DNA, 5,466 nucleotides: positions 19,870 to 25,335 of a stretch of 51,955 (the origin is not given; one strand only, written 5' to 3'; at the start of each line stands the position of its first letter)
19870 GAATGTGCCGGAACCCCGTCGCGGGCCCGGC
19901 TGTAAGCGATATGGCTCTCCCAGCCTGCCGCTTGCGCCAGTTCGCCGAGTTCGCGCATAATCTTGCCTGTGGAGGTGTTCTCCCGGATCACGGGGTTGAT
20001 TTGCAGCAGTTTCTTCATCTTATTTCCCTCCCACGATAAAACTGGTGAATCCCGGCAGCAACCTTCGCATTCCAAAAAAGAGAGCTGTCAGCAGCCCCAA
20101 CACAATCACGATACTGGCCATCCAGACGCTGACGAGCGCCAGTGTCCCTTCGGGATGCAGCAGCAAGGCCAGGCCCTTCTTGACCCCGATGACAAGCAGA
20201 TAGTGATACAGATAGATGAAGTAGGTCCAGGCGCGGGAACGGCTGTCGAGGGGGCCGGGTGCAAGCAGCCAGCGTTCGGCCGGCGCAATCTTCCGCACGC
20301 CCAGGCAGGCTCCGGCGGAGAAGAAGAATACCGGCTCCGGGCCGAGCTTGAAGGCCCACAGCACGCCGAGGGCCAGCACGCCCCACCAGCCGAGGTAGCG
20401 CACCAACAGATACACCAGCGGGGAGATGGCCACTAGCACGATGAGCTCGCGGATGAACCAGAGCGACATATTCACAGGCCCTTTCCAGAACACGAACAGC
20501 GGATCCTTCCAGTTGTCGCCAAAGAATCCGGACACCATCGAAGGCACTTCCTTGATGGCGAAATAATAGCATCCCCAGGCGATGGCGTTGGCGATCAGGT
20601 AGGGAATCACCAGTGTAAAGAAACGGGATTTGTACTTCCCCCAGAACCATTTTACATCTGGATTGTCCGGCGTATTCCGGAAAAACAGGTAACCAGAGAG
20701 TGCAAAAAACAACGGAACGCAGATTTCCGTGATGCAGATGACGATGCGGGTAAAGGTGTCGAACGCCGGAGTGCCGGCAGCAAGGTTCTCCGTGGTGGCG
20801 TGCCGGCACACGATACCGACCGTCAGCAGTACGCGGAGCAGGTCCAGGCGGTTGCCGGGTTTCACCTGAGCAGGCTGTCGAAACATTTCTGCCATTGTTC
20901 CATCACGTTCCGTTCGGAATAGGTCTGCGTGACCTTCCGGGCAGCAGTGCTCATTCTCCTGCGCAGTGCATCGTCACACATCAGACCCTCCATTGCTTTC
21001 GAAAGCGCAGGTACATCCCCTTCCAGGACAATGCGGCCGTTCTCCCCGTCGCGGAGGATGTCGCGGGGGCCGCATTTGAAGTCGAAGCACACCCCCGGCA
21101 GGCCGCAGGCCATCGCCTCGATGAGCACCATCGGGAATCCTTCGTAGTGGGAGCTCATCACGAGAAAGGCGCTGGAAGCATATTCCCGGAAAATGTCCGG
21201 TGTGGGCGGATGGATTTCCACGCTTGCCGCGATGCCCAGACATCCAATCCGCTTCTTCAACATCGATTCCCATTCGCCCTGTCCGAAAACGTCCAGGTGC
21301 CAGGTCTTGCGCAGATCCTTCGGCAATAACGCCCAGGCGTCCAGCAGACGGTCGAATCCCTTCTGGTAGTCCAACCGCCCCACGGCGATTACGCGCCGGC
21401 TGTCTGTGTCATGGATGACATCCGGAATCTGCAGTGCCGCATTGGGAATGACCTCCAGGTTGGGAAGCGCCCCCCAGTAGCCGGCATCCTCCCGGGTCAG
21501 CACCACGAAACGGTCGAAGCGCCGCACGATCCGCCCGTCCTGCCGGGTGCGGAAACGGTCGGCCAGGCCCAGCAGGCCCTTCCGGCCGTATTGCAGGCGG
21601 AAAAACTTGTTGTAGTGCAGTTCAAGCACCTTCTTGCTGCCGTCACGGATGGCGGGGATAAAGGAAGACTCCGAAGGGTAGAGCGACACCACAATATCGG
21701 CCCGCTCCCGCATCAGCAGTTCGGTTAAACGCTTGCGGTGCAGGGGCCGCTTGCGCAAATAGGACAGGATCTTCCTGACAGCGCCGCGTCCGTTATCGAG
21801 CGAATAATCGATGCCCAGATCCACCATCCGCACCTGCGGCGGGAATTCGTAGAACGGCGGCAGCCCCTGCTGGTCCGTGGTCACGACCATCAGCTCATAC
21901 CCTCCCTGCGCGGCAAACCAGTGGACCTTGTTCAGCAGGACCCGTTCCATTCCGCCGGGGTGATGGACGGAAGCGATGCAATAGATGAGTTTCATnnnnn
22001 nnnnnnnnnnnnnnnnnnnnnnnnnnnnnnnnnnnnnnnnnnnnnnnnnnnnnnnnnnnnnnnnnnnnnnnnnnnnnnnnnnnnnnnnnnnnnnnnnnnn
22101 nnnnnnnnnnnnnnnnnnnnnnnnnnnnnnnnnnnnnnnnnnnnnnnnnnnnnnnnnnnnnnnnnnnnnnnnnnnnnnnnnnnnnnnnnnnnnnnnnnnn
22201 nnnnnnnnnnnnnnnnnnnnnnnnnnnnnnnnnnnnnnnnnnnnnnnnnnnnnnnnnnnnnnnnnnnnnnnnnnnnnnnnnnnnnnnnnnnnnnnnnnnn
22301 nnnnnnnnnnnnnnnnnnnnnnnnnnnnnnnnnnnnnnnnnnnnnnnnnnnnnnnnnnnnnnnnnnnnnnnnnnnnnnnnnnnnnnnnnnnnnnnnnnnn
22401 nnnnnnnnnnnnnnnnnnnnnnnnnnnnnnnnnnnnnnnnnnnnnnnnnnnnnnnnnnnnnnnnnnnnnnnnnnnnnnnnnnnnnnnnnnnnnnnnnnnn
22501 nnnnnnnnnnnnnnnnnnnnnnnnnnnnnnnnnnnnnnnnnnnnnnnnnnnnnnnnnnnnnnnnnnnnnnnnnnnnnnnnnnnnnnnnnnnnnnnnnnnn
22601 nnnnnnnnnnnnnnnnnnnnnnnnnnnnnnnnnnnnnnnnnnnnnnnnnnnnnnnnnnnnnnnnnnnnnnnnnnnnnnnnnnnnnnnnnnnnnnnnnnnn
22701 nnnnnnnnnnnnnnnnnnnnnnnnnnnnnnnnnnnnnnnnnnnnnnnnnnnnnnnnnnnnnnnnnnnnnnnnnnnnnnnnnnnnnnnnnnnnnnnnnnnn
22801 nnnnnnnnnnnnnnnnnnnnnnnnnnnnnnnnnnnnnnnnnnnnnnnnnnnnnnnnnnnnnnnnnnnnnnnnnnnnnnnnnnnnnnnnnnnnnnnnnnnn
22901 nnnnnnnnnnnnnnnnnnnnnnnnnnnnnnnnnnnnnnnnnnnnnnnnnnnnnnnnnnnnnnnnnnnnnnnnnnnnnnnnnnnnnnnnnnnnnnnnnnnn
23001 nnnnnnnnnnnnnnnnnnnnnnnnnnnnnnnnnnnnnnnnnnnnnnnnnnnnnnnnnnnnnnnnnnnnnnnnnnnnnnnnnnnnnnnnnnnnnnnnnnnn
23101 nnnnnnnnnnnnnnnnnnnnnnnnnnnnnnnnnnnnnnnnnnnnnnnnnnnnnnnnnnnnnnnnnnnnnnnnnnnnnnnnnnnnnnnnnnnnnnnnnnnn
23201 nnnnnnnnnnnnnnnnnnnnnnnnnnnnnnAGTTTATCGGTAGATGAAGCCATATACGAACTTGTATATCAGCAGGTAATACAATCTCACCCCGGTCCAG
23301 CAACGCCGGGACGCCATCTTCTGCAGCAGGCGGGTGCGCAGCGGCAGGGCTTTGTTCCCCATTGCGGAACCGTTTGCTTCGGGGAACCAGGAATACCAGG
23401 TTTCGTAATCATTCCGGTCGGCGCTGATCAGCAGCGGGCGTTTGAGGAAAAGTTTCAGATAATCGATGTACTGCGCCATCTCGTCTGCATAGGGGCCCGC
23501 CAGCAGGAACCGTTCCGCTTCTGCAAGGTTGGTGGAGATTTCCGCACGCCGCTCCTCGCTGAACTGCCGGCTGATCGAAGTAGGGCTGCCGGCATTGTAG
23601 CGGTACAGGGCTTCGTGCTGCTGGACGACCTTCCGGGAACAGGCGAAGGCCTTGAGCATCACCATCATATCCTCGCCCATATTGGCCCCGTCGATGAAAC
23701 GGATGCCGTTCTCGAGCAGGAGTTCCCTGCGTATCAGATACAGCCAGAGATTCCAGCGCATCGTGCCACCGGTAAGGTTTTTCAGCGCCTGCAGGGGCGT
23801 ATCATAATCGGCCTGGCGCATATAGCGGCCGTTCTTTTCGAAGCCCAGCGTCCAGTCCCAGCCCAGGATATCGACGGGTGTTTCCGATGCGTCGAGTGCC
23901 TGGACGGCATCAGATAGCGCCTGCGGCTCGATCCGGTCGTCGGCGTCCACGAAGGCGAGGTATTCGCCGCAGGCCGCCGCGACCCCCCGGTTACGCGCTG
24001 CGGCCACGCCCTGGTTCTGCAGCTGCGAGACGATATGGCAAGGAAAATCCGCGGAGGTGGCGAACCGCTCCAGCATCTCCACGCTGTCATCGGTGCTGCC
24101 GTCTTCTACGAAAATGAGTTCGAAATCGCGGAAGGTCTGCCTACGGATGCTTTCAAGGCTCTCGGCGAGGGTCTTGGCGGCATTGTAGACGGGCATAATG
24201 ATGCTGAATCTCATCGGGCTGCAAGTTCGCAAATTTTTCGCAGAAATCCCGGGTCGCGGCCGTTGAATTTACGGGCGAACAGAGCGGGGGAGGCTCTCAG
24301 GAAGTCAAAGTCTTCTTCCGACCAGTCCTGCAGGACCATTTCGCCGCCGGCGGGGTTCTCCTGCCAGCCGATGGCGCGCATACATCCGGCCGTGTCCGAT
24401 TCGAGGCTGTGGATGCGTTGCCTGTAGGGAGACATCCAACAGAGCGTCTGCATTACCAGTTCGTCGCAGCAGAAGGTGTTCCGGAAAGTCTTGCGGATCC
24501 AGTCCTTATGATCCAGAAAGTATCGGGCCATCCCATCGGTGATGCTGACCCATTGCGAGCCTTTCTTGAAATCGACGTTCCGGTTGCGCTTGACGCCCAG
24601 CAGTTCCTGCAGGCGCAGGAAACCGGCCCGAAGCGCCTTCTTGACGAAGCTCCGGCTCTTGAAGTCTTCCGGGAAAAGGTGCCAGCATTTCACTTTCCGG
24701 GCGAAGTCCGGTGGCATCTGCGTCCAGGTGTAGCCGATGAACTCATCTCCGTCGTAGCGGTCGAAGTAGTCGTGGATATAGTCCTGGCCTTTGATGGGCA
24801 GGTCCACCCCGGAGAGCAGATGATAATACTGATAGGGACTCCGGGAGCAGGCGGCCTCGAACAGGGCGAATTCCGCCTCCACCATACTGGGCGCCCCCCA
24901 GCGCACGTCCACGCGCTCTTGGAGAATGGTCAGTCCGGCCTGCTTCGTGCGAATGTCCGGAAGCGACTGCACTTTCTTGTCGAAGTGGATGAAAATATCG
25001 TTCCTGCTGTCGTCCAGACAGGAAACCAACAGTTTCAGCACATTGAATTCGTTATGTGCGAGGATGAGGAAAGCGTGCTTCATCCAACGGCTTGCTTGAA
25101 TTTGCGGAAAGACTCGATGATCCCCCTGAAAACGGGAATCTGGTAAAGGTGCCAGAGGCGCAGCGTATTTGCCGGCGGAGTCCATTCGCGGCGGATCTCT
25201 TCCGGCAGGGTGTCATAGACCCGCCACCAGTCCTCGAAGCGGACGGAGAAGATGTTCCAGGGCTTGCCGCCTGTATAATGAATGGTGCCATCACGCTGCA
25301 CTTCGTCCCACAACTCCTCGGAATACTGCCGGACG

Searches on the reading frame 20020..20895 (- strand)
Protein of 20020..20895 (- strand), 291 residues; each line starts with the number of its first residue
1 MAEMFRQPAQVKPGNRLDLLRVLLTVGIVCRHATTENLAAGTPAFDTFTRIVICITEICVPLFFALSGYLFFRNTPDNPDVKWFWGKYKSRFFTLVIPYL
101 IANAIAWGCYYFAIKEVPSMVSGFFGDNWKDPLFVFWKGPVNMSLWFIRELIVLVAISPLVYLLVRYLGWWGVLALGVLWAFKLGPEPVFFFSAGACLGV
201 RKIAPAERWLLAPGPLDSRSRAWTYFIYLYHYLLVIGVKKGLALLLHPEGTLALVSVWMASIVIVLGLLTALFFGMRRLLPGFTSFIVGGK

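Call 19: search_protein_families(library=pfam, proteins=[window:20020-20895:-], max_evalue=0.001)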
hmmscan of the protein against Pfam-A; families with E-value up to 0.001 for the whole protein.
window:20020-20895:- (291 aa): 1 family
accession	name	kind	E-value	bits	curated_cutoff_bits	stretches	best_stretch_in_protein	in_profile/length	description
PF01757.29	Acyl_transf_3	-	1.6e-23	83.8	31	1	16-181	3-161/326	Acyltransferase domain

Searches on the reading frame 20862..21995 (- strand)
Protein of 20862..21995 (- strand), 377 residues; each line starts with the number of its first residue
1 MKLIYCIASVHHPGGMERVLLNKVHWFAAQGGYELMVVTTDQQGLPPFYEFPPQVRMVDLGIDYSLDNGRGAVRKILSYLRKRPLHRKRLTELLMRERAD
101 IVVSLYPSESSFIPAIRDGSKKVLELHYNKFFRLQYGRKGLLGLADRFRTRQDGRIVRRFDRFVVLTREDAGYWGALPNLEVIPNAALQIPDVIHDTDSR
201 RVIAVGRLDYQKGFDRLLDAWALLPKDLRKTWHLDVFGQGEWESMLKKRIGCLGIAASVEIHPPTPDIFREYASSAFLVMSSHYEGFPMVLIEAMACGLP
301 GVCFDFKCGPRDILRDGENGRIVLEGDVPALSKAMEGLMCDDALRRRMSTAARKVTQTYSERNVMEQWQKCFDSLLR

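Call 19: search_protein_families(library=pfam, proteins=[window:20862-21995:-], max_evalue=0.001)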
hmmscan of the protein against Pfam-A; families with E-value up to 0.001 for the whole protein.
window:20862-21995:- (377 aa): 6 families
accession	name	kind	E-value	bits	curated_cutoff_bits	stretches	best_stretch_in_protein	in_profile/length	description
PF00534.26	Glycos_transf_1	-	5.5e-38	130.6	26.4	1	195-354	11-171/172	Glycosyl transferases group 1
PF13692.12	Glyco_trans_1_4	-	1.1e-30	107.2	27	1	200-341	2-142/142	Glycosyl transferases group 1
PF13439.12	Glyco_transf_4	-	9.8e-10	39.1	28.5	1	13-186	1-165/170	Glycosyltransferase Family 4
PF20706.3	GT4-conflict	-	1.5e-08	34.5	26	1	189-317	187-323/385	Family 4 Glycosyltransferase in conflict systems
PF13579.12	Glyco_trans_4_4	-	2.1e-08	35.1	29.7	1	14-185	1-157/158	Glycosyl transferase 4-like domain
PF13524.12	Glyco_trans_1_2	-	6.1e-05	23.4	25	1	230-368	13-142/144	Glycosyl transferase-like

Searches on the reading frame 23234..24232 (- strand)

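Call 19: search_protein_families(library=pfam, proteins=[window:23234-24232:-], max_evalue=0.001)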
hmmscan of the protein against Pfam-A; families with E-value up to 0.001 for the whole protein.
window:23234-24232:- (332 aa): 4 families
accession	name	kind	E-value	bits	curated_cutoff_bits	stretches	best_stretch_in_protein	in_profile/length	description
PF00535.33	Glycos_transf_2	-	1.6e-34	119.7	23.3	1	10-160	1-132/168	Glycosyl transferase family 2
PF10111.15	Glyco_tranf_2_2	-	3.8e-13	50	27.3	1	10-143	1-139/276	Glycosyltransferase like family 2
PF13641.12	Glyco_tranf_2_3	-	1.3e-09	38.8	27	1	9-213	3-212/230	Glycosyltransferase like family 2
PF13632.12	Glyco_trans_2_3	-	0.00063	20.1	27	1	93-219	3-128/198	Glycosyl transferase family group 2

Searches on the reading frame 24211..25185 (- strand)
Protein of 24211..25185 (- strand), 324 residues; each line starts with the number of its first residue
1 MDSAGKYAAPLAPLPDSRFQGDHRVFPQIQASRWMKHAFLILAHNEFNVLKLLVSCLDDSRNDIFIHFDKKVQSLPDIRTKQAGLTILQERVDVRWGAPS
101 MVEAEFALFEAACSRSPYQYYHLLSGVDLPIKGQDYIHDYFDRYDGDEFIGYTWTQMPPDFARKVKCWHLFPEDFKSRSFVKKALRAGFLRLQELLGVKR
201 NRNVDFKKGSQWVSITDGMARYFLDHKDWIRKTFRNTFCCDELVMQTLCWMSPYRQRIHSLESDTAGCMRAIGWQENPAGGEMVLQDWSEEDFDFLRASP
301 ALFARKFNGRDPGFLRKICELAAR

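Call 19: search_protein_families(library=pfam, proteins=[window:24211-25185:-], max_evalue=0.001)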
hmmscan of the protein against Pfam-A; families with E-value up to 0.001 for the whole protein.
window:24211-25185:- (324 aa): 1 family
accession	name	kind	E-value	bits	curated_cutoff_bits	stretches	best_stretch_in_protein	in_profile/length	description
PF02485.27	Branch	-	1.9e-18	67.3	23.4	1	38-294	2-247/250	Core-2/I-Branching enzyme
